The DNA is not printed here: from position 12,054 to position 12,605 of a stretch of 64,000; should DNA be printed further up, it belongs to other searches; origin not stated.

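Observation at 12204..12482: Hidden TRAP (MtrB) homolog wedged between dnaE and pfkA, far from any trp or folate gene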

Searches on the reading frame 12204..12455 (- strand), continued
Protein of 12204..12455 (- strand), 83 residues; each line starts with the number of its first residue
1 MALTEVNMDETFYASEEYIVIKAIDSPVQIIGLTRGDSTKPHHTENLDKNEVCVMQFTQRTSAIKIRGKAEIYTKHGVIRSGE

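Call 25: find_encoding_contigs(protein=P0022, flank=10000, max_places=2)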
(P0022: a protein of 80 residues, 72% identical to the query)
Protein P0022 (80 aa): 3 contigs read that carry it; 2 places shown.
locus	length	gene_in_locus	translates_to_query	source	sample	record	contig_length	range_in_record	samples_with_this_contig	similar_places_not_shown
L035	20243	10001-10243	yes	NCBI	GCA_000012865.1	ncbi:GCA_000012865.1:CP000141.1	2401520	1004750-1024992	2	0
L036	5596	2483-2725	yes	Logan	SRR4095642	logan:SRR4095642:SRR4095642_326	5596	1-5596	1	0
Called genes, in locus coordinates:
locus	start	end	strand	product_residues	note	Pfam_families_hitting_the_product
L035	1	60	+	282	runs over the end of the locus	PF12911:OppC_N, PF00528:BPD_transp_1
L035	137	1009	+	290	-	PF01637:ATPase_2 (weak), PF00004:AAA, PF03266:NTPase_1 (faint), PF05496:RuvB_N (faint), PF07724:AAA_2, PF07726:AAA_3 (faint), PF07728:AAA_5, PF13401:AAA_22, +1 more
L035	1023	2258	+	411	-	PF05762:VWA_CoxE, PF13519:VWA_2 (weak)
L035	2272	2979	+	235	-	PF02585:PIG-L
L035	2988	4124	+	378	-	PF13439:Glyco_transf_4, PF13477:Glyco_trans_4_2, PF13579:Glyco_trans_4_4, PF00534:Glycos_transf_1, PF13692:Glyco_trans_1_4, PF20706:GT4-conflict (weak)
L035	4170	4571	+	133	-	PF01475:FUR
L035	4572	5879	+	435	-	PF00392:GntR (weak), PF07085:DRTGG, PF00571:CBS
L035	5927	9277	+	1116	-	PF02811:PHP, PF07733:DNA_pol3_alpha, PF17657:DNA_pol3_finger, PF14579:HHH_6, PF01336:tRNA_anti-codon (weak)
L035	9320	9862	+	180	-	-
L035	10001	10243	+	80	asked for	PF02081:TrpBP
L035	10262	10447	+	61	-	-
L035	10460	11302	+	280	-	PF17848:Zn_ribbon_ACC, PF01039:Carboxyl_trans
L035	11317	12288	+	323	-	PF03255:ACCA, PF01039:Carboxyl_trans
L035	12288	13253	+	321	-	PF00365:PFK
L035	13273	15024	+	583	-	PF00224:PK, PF02887:PK_C, PF00391:PEP-utilizers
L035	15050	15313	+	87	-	PF10719:ComFB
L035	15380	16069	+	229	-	PF01522:Polysacc_deac_1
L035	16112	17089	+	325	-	PF00768:Peptidase_S11, PF13354:Beta-lactamase2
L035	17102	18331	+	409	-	PF00675:Peptidase_M16, PF05193:Peptidase_M16_C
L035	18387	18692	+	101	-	-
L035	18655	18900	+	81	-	-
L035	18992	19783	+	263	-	PF01113:DapB_N, PF05173:DapB_C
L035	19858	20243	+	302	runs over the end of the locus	PF16924:DpaA_N, PF01262:AlaDh_PNT_C, PF02826:2-Hacid_dh_C, PF01488:Shikimate_DH, PF03807:F420_oxidored (weak)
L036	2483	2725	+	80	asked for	PF02081:TrpBP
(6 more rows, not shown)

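Call 55: find_encoding_contigs(protein=P0040, flank=8000, max_places=1)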
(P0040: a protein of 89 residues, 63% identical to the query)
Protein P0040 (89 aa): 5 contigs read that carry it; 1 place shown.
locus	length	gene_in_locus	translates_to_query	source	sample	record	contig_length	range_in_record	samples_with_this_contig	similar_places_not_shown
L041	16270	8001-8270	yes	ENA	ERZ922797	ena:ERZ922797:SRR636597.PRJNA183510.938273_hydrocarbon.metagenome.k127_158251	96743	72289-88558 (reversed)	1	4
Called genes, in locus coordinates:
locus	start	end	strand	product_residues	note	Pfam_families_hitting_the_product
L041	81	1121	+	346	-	PF01118:Semialdhyde_dh, PF22698:Semialdhyde_dhC_1, PF02774:Semialdhyde_dhC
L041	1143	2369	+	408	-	PF01960:ArgJ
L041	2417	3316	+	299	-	PF00696:AA_kinase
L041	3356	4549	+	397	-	PF00202:Aminotran_3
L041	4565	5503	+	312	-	PF02729:OTCace_N, PF00185:OTCace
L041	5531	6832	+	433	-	PF00764:Arginosuc_synth, PF20979:Arginosuc_syn_C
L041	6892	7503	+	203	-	PF03167:UDG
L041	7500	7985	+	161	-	PF01467:CTP_transf_like, PF08218:Citrate_ly_lig (weak)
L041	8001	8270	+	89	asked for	PF02081:TrpBP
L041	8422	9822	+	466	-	PF00682:HMGL-like, PF02436:PYC_OADA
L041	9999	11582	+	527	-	PF01841:Transglut_core, PF00395:SLH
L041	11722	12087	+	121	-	PF12728:HTH_17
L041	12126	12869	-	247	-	PF00528:BPD_transp_1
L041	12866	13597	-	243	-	PF00005:ABC_tran, PF02463:SMC_N (faint)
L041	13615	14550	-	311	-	PF13379:NMT1_2, PF03180:Lipoprotein_9, PF09084:NMT1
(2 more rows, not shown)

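Call 56: predict_structure(alignment_id=A1)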
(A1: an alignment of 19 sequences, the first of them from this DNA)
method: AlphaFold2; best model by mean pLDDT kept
length: 76 residues; sequences in the alignment: 19
mean_pLDDT: 87.0   pTM: 0.72
mean pLDDT of the five models: 87.0, 86.1, 85.7, 81.4, 80.2
residues with pLDDT >= 90: 49; 70-90: 17; 50-70: 2; < 50: 8
segments of 3 or more residues with pLDDT < 50: 1-8
pLDDT, mean of each block of 10 residues (from residue 1): 49 95 92 93 94 91 94 88
secondary structure, 60 per line:
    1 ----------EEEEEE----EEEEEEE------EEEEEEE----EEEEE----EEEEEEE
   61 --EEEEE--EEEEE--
elements in order: E11-16 E21-27 E34-40 E45-49 E54-60 E63-67 E70-74

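Call 58: search_protein_representatives(alignment_id=A1)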
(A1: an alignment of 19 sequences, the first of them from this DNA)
Query: 19 sequences, 76 profile positions. Proteins with E-value up to 0.001 (for the whole library): 162; up to 1e-10: 89; up to 1e-30: 14. The best 150 are listed.
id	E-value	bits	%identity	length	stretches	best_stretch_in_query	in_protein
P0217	2.1e-35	136.2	-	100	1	7-76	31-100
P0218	7.8e-35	134.4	-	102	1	8-75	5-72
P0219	2.6e-34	132.7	-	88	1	7-75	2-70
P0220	3.2e-34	132.4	-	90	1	2-75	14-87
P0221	3.4e-34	132.3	-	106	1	6-75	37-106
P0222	1.3e-33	130.5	-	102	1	7-75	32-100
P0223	2.4e-33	129.6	-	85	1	6-75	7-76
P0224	7.0e-33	128.1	-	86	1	1-75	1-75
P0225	4.8e-32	125.4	-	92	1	5-74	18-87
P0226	6.5e-32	125.0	-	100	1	6-75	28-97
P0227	6.8e-32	125.0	-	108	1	5-75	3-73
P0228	8.2e-32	124.7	-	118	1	4-75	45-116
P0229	2.2e-31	123.4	-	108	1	5-75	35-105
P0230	2.2e-31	123.3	-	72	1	8-76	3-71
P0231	1.1e-30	121.1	-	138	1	8-75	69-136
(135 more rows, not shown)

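Call 60: fold_search(model_id=the predicted structure, library=pdb)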
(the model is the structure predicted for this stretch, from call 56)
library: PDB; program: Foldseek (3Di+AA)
matches with E <= 10: 857; with E <= 0.001: 41
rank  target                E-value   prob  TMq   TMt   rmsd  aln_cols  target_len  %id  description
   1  1c9s_C                3.2e-08  1.00  0.86  0.94   1.1        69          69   56  CRYSTAL STRUCTURE OF A COMPLEX OF TRP RNA-BINDING ATTENUATION PROTEIN WITH A 53-BASE SINGLE STRANDED RNA CONTAINING EL (released 1999-09-15)
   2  1c9s_G                3.4e-08  1.00  0.84  0.91   0.9        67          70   58  CRYSTAL STRUCTURE OF A COMPLEX OF TRP RNA-BINDING ATTENUATION PROTEIN WITH A 53-BASE SINGLE STRANDED RNA CONTAINING EL (released 1999-09-15)
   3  8r59_0                4.3e-08  1.00  0.84  0.91   1.1        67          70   58  Structure of the Co(II) triggered TRAP (S33HK35H) protein cage (levo form) (released 2024-12-25)
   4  1qaw_A                5.9e-08  1.00  0.84  0.95   0.7        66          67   59  Regulatory Features of the TRP Operon and the Crystal Structure of the TRP RNA-Binding Attenuation Protein from Bacill (released 1999-04-16)
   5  1c9s_L                6.2e-08  1.00  0.86  0.93   1.1        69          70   56  CRYSTAL STRUCTURE OF A COMPLEX OF TRP RNA-BINDING ATTENUATION PROTEIN WITH A 53-BASE SINGLE STRANDED RNA CONTAINING EL (released 1999-09-15)
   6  2exs_B                7.0e-08  1.00  0.81  0.93   1.0        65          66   60  TRAP3 (engineered TRAP) (released 2006-08-01)
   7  1qaw_F                7.4e-08  1.00  0.84  0.94   1.1        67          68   58  Regulatory Features of the TRP Operon and the Crystal Structure of the TRP RNA-Binding Attenuation Protein from Bacill (released 1999-04-16)
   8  2ext_B                7.4e-08  1.00  0.81  0.93   1.0        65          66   60  TRAP4 (engineered TRAP) (released 2006-08-01)
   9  1c9s_M                8.2e-08  1.00  0.84  0.90   0.9        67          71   58  CRYSTAL STRUCTURE OF A COMPLEX OF TRP RNA-BINDING ATTENUATION PROTEIN WITH A 53-BASE SINGLE STRANDED RNA CONTAINING EL (released 1999-09-15)
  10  2zcz_B                1.1e-07  1.00  0.84  0.92   1.2        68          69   57  Crystal structures and thermostability of mutant TRAP3 A7 (ENGINEERED TRAP) (released 2008-04-29)
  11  1qaw_B                1.2e-07  1.00  0.83  0.89   0.8        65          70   60  Regulatory Features of the TRP Operon and the Crystal Structure of the TRP RNA-Binding Attenuation Protein from Bacill (released 1999-04-16)
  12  3zzs_A                1.2e-07  1.00  0.80  0.93   0.7        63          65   60  Engineered 12-subunit Bacillus stearothermophilus trp RNA-binding attenuation protein (TRAP) (released 2011-10-12)
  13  1wap_B                1.3e-07  1.00  0.84  0.95   1.0        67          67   54  TRP RNA-BINDING ATTENUATION PROTEIN IN COMPLEX WITH L-TRYPTOPHAN (released 1995-06-03)
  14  3zzl_A                1.5e-07  1.00  0.83  0.89   1.2        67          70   49  Bacillus halodurans trp RNA-binding attenuation protein (TRAP): a 12- subunit assembly (released 2011-10-12)
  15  3zte_L                1.7e-07  1.00  0.85  0.92   0.8        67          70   54  Crystal Structure of the TRP RNA-Binding Attenuation Protein (TRAP) from Bacillus Licheniformis. (released 2011-10-12)
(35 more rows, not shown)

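Call 67: list_cluster_members(proteins=[P0008, P0001, P0071])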
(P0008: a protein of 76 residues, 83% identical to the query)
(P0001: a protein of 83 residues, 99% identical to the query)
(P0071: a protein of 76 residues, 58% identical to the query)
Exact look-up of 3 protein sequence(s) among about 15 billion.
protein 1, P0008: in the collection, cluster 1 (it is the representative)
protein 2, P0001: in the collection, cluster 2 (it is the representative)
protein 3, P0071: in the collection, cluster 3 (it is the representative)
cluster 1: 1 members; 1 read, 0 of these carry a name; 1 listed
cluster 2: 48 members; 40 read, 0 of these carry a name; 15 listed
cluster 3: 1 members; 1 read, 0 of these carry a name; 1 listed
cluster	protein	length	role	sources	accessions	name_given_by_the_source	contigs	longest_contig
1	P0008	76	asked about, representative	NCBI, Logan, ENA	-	-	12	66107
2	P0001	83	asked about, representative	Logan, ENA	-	-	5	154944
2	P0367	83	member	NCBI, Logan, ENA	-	-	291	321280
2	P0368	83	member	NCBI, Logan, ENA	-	-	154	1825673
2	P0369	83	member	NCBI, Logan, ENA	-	-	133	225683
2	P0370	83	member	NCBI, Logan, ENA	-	-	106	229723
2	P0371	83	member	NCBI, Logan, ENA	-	-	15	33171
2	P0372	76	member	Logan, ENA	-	-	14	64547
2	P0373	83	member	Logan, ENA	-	-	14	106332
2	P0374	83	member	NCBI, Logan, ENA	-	-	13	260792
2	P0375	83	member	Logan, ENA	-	-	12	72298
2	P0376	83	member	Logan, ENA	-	-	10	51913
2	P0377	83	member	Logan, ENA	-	-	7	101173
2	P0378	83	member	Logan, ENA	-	-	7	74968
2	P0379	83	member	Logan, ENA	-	-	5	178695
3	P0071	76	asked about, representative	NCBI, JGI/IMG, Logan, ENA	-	-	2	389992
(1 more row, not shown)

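Call 72: search_protein_families(library=ncbifam, proteins=[P0022, P0071, P0013, P0003, P0016], max_evalue=0.001)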
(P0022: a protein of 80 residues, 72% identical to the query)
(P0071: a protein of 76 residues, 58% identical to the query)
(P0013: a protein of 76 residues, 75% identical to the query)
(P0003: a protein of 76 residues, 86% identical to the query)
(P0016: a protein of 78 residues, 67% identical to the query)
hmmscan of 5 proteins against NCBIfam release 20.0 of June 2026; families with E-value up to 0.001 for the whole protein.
P0022 (80 aa): 1 family
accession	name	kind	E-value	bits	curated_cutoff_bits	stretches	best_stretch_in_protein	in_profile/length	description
NF009724.0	PRK13251.1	equivalog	2.7e-43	145.5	117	1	10-80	4-74/76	trp RNA-binding attenuation protein MtrB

P0071 (76 aa): 1 family
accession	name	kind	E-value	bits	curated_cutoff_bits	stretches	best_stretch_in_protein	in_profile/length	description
NF009724.0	PRK13251.1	equivalog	1.7e-37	127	117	1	6-75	4-73/76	trp RNA-binding attenuation protein MtrB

P0013 (76 aa): 1 family
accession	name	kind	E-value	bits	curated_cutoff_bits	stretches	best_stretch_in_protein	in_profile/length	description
NF009724.0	PRK13251.1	equivalog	1.3e-33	114.4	117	1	6-73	5-72/76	trp RNA-binding attenuation protein MtrB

P0003 (76 aa): 1 family
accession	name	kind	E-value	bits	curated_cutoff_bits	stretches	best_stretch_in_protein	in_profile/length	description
NF009724.0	PRK13251.1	equivalog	2e-34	117.1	117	1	5-75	4-74/76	trp RNA-binding attenuation protein MtrB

P0016 (78 aa): 1 family
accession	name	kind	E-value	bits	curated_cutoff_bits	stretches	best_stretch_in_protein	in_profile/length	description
NF009724.0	PRK13251.1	equivalog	3.1e-35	119.7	117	1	6-77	3-74/76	trp RNA-binding attenuation protein MtrB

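Call 73: search_protein_families(library=pfam, proteins=[L035:9320-9862:+], max_evalue=0.01)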
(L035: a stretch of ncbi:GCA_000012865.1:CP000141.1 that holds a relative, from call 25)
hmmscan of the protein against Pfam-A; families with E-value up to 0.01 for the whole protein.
L035:9320-9862:+ (180 aa): 2 families
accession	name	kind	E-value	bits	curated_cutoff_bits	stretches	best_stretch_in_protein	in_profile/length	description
PF02080.26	TrkA_C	-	0.00029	21.1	27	1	149-180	1-33/71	TrkA-C domain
PF01061.29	ABC2_membrane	-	0.008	16.2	26.9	1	61-123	16-80/211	ABC-2 type transporter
